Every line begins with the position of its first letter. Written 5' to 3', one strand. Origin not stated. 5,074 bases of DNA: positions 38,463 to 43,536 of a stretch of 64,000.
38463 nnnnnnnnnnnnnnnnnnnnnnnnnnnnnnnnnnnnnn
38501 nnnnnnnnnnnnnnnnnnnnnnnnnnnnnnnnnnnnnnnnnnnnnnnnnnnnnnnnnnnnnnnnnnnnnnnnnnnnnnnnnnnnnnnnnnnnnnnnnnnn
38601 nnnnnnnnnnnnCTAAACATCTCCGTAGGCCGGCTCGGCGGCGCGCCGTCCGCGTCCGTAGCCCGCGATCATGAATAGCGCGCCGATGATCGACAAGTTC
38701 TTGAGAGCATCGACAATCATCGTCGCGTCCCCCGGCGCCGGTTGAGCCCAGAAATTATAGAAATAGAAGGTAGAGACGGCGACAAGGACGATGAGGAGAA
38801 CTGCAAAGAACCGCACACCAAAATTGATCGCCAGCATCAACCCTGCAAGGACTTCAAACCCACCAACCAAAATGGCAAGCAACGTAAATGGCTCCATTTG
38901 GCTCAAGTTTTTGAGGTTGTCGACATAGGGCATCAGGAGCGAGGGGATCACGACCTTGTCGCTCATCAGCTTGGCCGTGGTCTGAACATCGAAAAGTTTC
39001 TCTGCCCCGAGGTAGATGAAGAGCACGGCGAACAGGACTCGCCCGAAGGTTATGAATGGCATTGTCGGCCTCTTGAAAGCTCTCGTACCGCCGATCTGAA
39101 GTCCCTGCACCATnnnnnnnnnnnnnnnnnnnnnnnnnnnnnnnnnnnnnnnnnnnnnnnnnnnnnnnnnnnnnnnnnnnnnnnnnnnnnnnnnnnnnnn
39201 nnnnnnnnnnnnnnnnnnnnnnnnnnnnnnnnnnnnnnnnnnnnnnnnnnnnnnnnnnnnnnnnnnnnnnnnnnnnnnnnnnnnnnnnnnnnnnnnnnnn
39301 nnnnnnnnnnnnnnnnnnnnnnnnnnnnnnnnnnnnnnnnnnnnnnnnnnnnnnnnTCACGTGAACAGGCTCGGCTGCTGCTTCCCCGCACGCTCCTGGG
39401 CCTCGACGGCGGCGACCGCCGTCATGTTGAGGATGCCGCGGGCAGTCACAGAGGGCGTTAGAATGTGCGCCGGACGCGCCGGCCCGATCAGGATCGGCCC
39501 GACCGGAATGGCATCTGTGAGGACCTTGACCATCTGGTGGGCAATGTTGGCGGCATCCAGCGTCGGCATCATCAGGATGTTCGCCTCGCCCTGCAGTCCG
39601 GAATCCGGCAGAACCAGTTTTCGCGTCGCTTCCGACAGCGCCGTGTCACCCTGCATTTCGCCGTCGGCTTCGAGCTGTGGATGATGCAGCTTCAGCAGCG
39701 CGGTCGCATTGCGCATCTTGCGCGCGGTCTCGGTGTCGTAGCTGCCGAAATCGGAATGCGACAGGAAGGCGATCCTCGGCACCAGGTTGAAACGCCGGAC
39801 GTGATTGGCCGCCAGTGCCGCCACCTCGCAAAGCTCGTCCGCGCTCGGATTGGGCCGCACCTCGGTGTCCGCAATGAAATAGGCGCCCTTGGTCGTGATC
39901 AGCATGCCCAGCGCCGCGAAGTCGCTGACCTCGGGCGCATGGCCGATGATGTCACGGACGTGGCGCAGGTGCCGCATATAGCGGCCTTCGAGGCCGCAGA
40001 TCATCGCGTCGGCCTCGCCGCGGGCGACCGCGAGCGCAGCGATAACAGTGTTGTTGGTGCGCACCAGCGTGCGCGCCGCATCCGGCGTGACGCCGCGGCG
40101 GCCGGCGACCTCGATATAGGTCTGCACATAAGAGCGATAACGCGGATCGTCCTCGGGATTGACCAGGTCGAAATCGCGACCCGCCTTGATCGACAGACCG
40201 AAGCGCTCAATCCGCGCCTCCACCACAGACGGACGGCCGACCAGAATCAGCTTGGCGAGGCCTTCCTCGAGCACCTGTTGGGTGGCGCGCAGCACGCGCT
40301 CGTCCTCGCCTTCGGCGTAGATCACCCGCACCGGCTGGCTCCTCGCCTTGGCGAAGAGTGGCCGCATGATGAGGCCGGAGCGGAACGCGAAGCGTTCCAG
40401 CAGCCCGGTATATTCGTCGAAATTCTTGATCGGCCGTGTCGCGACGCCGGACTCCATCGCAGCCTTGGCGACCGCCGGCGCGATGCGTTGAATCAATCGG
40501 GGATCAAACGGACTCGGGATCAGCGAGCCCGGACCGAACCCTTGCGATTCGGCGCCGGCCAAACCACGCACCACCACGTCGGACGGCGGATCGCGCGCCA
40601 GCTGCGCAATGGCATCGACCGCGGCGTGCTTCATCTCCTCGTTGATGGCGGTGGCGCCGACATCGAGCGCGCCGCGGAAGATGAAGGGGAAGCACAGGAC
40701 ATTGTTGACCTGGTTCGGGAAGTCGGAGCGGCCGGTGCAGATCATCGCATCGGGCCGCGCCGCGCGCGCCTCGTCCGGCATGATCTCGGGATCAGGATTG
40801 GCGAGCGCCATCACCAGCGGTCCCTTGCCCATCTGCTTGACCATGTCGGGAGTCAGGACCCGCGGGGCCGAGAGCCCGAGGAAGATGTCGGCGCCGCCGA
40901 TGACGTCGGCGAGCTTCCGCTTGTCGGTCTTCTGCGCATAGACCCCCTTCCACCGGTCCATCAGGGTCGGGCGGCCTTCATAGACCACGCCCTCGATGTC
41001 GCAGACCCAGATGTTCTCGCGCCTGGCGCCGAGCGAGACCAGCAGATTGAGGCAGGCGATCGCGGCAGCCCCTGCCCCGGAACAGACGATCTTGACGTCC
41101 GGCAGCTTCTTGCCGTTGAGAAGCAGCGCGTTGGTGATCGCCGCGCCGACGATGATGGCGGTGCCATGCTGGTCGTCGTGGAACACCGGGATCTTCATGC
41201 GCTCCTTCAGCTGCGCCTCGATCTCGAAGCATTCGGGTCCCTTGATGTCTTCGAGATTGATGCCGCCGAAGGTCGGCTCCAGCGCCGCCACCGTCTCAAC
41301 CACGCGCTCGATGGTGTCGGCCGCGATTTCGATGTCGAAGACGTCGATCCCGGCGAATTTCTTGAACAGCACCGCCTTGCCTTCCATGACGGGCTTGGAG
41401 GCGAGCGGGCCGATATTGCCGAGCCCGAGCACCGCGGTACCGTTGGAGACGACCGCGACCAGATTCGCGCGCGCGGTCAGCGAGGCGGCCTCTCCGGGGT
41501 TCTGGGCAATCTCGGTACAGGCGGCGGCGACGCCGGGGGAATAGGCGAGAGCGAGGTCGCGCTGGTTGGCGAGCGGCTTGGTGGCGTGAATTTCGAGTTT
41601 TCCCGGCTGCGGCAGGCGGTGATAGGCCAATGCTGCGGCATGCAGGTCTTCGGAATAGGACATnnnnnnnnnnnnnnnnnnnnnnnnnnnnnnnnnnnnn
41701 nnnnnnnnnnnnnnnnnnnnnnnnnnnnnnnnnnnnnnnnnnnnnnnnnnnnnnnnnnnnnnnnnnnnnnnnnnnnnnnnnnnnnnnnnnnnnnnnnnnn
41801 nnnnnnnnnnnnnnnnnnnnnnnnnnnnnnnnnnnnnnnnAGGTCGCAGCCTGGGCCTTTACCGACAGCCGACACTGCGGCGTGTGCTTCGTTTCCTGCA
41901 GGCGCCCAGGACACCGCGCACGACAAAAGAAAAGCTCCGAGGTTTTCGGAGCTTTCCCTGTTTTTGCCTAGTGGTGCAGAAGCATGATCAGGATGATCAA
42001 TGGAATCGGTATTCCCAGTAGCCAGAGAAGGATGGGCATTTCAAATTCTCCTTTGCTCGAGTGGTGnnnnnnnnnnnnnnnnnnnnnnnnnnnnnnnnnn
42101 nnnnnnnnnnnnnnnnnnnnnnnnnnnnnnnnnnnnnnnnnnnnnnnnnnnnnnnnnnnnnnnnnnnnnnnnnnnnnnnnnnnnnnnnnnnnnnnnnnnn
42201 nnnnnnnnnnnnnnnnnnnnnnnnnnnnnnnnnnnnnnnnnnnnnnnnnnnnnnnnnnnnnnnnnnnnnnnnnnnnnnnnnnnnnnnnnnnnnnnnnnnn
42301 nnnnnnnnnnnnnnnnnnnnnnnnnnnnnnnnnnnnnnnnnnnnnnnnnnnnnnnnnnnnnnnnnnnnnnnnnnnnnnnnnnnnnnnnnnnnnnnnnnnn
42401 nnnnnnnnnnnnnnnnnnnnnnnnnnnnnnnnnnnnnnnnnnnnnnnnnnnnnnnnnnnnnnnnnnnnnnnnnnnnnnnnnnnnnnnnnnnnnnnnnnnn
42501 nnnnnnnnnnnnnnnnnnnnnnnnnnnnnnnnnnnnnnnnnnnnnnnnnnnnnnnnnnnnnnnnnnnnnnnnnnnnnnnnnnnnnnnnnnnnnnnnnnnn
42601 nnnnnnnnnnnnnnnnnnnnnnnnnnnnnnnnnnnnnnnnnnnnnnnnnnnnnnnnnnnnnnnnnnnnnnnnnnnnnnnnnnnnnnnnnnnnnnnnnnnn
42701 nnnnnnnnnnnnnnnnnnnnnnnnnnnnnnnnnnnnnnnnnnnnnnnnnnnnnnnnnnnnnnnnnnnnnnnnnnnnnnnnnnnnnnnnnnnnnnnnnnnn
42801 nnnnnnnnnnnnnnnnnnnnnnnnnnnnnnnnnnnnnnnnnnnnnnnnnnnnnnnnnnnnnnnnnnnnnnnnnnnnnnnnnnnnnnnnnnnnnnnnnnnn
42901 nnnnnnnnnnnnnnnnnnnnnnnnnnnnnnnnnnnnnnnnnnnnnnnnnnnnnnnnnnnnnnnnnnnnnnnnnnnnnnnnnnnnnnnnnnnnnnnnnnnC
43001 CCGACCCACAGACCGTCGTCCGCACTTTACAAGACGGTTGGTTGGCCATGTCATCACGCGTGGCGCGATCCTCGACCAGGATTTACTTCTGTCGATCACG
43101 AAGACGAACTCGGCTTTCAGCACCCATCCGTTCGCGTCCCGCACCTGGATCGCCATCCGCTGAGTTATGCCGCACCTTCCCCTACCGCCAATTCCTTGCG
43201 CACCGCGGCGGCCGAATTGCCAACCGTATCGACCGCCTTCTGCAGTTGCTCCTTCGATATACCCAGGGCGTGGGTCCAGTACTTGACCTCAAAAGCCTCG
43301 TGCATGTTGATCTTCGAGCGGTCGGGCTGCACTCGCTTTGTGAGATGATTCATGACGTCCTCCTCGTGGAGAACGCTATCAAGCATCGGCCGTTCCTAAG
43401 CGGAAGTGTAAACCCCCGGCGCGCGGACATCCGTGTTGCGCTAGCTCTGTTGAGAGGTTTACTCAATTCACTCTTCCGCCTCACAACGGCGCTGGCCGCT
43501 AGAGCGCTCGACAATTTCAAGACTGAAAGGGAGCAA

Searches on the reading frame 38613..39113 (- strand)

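Call 96: search_protein_families(library=pfam, proteins=[window:38613-39113:-], max_evalue=0.00001)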
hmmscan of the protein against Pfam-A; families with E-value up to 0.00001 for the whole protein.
window:38613-39113:- (166 aa): 3 families
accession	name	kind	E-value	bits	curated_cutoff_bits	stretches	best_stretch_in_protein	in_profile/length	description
PF07681.17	DoxX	-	2.3e-12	47.8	23.6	1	21-119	2-84/85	DoxX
PF07291.16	MauE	-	1.2e-06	29.3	27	1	20-124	4-93/128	Methylamine utilisation protein MauE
PF02077.20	SURF4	-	2.3e-06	27.8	27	1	88-156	187-257/267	SURF4 family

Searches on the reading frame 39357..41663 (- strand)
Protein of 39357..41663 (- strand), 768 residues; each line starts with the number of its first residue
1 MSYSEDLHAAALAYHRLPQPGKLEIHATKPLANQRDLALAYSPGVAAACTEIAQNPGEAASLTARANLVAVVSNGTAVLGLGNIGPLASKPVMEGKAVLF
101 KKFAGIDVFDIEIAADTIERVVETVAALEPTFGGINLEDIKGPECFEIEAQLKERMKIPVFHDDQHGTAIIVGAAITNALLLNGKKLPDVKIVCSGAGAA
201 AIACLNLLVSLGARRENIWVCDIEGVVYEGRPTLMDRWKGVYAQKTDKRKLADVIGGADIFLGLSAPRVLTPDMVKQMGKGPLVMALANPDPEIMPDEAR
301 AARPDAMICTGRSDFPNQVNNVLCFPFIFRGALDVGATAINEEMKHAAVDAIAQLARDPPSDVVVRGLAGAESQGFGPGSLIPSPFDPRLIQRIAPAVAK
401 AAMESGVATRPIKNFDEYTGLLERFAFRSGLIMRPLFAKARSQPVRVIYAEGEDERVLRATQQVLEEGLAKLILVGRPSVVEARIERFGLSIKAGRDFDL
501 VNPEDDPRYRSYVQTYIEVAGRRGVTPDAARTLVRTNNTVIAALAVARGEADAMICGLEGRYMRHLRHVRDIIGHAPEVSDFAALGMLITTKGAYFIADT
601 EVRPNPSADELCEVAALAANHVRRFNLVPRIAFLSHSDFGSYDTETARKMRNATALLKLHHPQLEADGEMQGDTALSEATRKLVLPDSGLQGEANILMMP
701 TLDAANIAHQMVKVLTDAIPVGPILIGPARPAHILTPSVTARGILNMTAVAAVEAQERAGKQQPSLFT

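Call 5: search_protein_families(library=pfam, proteins=[window:39357-41663:-], max_evalue=0.01)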
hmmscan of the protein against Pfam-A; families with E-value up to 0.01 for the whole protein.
window:39357-41663:- (768 aa): 3 families
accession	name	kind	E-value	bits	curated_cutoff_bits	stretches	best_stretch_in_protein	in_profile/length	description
PF01515.24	PTA_PTB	-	4.9e-95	319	24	1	432-752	2-319/319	Phosphate acetyl/butaryl transferase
PF00390.24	malic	-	2.2e-29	103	23.1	2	21-117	2-119/182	Malic enzyme, N-terminal domain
PF03949.21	Malic_M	-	1.2e-18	67.9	23.5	1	167-357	3-226/258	Malic enzyme, NAD binding domain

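Call 9: find_encoding_contigs(protein=window:39357-41663:-, flank=10000, max_places=10)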
Protein window:39357-41663:- (768 aa): no gene with exactly this product is on record in the collection.

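Call 16: find_related_loci(query=window:39357-41663:-, collection=genome_contigs, flank=10000)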
Query window:39357-41663:- (768 aa) in genome_contigs; peptide patterns used: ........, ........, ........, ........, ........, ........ (x = any residue, [..] = any of these).
600 stretches matched a pattern (row limit reached: there are more); 598 encode a relative of the query (tblastn E <= 1e-3); the best 80 are kept; 80 distinct loci.
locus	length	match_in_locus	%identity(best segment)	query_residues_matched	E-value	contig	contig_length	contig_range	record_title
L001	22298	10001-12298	87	2-767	0e+0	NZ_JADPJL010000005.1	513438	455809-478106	Bradyrhizobium sp. 190 13LoS69_3_3, whole genome shotgun sequence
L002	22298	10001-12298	87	2-767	0e+0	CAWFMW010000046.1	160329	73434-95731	MAG: uncultured Alphaproteobacteria bacterium isolate MFD02134.bin.3.423 genome assembly, contig: contig_52152, whole ge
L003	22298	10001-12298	86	2-767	0e+0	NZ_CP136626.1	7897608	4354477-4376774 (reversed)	Bradyrhizobium sp. BWA-3-5 chromosome, complete genome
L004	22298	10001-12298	86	2-767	0e+0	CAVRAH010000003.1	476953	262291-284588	MAG: uncultured Alphaproteobacteria bacterium isolate MFD00008.bin.1.150 genome assembly, contig: contig_30391, whole ge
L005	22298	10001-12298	84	2-767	0e+0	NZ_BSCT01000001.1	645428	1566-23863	Bradyrhizobium sp. SSBR45G sequence01, whole genome shotgun sequence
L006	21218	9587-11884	84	2-767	0e+0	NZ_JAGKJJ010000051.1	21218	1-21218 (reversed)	Bradyrhizobium semiaridum strain WSM 1704 scaffold_50, whole genome shotgun sequence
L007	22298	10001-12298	84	2-767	0e+0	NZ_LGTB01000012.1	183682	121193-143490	Bradyrhizobium viridifuturi strain SEMIA 690 contig00012, whole genome shotgun sequence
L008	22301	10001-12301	84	2-768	0e+0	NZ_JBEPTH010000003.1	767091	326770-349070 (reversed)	Bradyrhizobium sp. LB11.1 Ga0500288_03, whole genome shotgun sequence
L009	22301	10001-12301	83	2-768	0e+0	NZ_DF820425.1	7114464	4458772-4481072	Bradyrhizobium sp. DOA9, whole genome shotgun sequence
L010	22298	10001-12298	83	2-767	0e+0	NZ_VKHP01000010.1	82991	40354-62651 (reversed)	Bradyrhizobium uaiense strain UFLA03-164 NODE_10_length_82991_cov_6.842320, whole genome shotgun sequence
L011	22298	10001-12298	83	2-767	0e+0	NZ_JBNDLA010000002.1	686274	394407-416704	Bradyrhizobium sp. I1.14.4 Ga0500254_02, whole genome shotgun sequence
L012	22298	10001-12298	83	2-767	0e+0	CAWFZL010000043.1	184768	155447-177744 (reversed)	MAG: uncultured Alphaproteobacteria bacterium isolate MFD04428.bin.1.112 genome assembly, contig: contig_75131, whole ge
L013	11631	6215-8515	83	2-768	0e+0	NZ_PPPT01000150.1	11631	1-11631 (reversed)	Bradyrhizobium guangdongense strain SM32 SM32_contig_151_1, whole genome shotgun sequence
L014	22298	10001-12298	84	2-767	0e+0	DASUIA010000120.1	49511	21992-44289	MAG TPA_asm: Bradyrhizobium sp. isolate SMAG_U1448 k141_924024, whole genome shotgun sequence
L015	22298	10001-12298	80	2-767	0e+0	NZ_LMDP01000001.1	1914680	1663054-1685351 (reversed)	Afipia sp. Root123D2 contig_1, whole genome shotgun sequence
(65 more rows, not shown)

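Call 67: search_protein_families(library=pfam, proteins=[L005:3090-4499:-, L005:2525-3082:-, L005:1856-2512:-, L005:4860-5474:-, L005:5939-6559:-, L005:7723-9768:-, L004:99-1367:+, L004:1267-2655:+, L004:3246-4301:-, L004:4888-5889:-], max_evalue=0.001)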
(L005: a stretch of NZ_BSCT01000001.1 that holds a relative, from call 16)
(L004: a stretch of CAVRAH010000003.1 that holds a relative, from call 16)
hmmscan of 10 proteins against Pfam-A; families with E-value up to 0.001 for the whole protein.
L005:3090-4499:- (469 aa): 1 family
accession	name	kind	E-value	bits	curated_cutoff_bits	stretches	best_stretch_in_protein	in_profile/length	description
PF13400.11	Tad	-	1.3e-06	29.1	22.3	1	16-60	2-45/47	Putative Flp pilus-assembly TadE/G-like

L005:2525-3082:- (185 aa): 2 families
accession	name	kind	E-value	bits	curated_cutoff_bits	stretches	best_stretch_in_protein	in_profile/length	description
PF07811.17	TadE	-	1.6e-09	38.2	22.9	1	25-67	1-43/43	TadE-like protein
PF04964.19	Flp_Fap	-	1.1e-05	25.6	32.2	1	19-48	1-30/46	Flp/Fap pilin component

L005:1856-2512:- (218 aa): 1 family
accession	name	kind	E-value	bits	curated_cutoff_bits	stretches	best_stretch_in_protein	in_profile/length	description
PF07811.17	TadE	-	2e-06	28.3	22.9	1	19-59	2-42/43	TadE-like protein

L005:4860-5474:- (204 aa): 1 family
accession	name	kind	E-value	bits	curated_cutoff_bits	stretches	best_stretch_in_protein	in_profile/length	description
PF04116.19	FA_hydroxylase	-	1.6e-18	67.9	31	1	63-194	4-132/132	Fatty acid hydroxylase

L005:5939-6559:- (206 aa): 0 families

L005:7723-9768:- (681 aa): 0 families

L004:99-1367:+ (422 aa): 2 families
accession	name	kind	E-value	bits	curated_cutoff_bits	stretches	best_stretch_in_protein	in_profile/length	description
PF00122.25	E1-E2_ATPase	-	3.4e-42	144.5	28.1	1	122-312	4-181/181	E1-E2 ATPase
PF00690.31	Cation_ATPase_N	-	3.8e-18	65.3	20.4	1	14-80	2-69/69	Cation transporter/ATPase, N-terminus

L004:1267-2655:+ (462 aa): 3 families
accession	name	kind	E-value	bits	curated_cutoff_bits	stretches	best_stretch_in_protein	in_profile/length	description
PF00689.26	Cation_ATPase_C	-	7.7e-23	81.6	27.3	1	289-452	1-175/175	Cation transporting ATPase, C-terminus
PF00702.32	Hydrolase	-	2.4e-08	35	26.4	1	109-220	92-191/191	haloacid dehalogenase-like hydrolase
PF13246.12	Cation_ATPase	-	4.1e-06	27.2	21.7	1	3-44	45-88/91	Cation transport ATPase (P-type)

L004:3246-4301:- (351 aa): 9 families
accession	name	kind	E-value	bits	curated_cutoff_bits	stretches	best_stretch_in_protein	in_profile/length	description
PF01344.31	Kelch_1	-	8.1e-42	140.8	20.1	3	209-255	2-46/46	Kelch motif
PF07646.21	Kelch_2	-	5.5e-35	118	21.3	4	160-206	1-48/48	Kelch motif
PF13964.12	Kelch_6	-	3e-28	97.3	25.3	3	209-258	2-50/50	Kelch motif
PF24681.1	Kelch_KLHDC2_KLHL20_DRC7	-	2e-25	89.9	50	2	117-332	5-221/221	KLHDC2/KLHL20/DRC7 Kelch-repeats domain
PF25210.1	Kelch_FKB95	-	1.4e-22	81.1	70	1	164-255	36-126/268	FKB95, Kelch-repeats domain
PF13415.12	Kelch_3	-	2.3e-19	69.5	22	1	220-266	3-48/48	Galactose oxidase, central domain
PF24996.1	NANM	-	6.5e-18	65.1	45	1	94-179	36-125/350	N-acetylneuraminate epimerase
PF13418.12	Kelch_4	-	2.1e-16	60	21.6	2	210-256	4-49/49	Galactose oxidase, central domain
PF24981.1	Beta-prop_ATRN-LZTR1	-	3.6e-15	56.4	50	2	92-230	126-283/289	Attractin/LZTR1 beta-propeller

L004:4888-5889:- (333 aa): 1 family
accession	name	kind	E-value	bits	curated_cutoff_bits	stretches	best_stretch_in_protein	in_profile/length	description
PF01436.27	NHL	-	0.00045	20.6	20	0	128-145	1-19/28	NHL repeat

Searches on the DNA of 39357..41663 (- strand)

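Call 86: search_rna_families(sources=[L004, L005, L006, L082, L165, L169, L170], threshold=gathering)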
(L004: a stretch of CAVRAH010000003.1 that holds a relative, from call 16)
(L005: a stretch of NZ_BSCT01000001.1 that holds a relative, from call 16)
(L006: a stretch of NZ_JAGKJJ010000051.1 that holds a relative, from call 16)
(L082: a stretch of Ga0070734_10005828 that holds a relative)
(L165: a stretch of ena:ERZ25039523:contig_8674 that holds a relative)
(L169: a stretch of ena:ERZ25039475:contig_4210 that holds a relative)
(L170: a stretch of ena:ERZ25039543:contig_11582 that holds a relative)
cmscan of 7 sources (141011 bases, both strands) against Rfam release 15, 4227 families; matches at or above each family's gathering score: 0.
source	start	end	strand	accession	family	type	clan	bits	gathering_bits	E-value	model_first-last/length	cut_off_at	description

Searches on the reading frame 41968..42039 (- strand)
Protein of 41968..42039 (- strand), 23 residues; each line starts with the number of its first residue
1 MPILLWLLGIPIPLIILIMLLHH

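Call 54: search_protein_families(library=ncbifam, proteins=[window:41968-42039:-], max_evalue=0.01)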
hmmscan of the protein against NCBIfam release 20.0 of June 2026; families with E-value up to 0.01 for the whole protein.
window:41968-42039:- (23 aa): 0 families

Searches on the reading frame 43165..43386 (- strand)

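Call 5: search_protein_families(library=pfam, proteins=[window:43165-43386:-], max_evalue=0.01)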
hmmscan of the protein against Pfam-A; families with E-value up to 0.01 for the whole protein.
window:43165-43386:- (73 aa): 1 family
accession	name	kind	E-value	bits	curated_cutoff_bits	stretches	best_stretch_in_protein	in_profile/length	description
PF12244.13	DUF3606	-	4.2e-22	78.2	24.3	1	16-67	3-54/54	Protein of unknown function (DUF3606)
